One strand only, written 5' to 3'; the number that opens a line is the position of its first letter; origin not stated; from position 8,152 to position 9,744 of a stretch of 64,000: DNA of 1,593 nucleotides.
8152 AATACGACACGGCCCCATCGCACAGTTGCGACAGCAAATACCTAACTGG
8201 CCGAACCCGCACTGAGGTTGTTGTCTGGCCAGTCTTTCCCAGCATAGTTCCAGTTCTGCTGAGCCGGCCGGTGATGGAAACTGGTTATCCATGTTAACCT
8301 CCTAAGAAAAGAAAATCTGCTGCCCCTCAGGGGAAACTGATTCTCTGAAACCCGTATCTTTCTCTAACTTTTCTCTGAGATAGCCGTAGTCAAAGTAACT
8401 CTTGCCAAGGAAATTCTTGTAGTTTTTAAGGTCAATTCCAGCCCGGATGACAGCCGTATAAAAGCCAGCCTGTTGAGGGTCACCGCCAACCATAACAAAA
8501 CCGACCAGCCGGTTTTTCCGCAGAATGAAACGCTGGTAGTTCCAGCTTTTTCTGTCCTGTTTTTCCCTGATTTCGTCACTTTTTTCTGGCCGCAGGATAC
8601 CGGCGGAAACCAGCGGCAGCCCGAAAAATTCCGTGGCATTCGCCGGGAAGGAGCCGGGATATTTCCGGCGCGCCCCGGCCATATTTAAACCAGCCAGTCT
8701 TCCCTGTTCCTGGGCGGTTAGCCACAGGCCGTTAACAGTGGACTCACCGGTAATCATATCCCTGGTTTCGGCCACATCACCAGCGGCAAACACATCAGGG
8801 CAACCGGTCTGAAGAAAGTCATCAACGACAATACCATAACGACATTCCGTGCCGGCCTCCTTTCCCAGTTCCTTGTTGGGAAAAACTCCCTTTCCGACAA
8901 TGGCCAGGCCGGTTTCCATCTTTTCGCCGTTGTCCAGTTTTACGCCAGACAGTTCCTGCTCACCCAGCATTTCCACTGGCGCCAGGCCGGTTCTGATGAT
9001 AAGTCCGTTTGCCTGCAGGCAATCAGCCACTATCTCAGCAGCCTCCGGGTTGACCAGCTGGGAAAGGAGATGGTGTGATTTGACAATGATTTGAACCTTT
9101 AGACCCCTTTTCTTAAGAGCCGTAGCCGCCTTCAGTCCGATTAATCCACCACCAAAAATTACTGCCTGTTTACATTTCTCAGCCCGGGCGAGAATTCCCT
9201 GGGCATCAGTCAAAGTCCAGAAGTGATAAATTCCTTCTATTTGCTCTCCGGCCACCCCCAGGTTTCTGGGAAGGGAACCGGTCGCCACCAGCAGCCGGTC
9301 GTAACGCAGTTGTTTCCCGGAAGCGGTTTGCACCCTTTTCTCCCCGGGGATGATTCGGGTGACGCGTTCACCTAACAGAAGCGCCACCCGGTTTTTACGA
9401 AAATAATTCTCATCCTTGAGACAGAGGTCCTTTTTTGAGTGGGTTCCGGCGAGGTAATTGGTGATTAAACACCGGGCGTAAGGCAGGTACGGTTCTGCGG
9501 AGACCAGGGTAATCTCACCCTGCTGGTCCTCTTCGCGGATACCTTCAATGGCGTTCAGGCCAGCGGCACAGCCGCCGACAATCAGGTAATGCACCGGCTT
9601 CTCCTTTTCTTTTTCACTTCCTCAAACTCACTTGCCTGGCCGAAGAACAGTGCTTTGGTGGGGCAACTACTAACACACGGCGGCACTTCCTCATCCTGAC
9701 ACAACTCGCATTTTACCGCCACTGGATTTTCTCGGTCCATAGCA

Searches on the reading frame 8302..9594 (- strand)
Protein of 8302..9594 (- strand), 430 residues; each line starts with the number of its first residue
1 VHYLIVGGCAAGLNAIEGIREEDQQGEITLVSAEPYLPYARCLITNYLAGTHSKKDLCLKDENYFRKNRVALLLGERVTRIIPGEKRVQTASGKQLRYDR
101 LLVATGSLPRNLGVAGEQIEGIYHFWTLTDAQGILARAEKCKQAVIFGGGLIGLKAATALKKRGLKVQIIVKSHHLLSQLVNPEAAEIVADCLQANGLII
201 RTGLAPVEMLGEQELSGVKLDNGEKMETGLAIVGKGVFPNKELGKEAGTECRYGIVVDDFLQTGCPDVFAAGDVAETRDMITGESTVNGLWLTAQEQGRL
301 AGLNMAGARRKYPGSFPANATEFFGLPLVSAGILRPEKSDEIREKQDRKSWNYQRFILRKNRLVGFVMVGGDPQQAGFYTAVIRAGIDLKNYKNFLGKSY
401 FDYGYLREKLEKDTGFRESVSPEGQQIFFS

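Call 66: search_protein_families(library=pfam, proteins=[window:8302-9594:-], max_evalue=0.001)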
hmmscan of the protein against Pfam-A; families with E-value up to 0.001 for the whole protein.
window:8302-9594:- (430 aa): 5 families
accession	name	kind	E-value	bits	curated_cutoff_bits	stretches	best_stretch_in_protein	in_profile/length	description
PF07992.20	Pyr_redox_2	-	2.8e-56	191.5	26.1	1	2-298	2-291/291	Pyridine nucleotide-disulphide oxidoreductase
PF00070.33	Pyr_redox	-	1.3e-13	51.6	22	1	144-221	2-80/82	Pyridine nucleotide-disulphide oxidoreductase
PF18267.7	Rubredoxin_C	-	3.7e-08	33.6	25.9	1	317-373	1-57/70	Rubredoxin NAD+ reductase C-terminal domain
PF01266.30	DAO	-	0.0002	21.5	27.9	0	144-172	2-30/353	FAD dependent oxidoreductase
PF03486.20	HI0933_like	-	0.00041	20.3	50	0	143-178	2-37/244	HI0933-like protein Rossmann domain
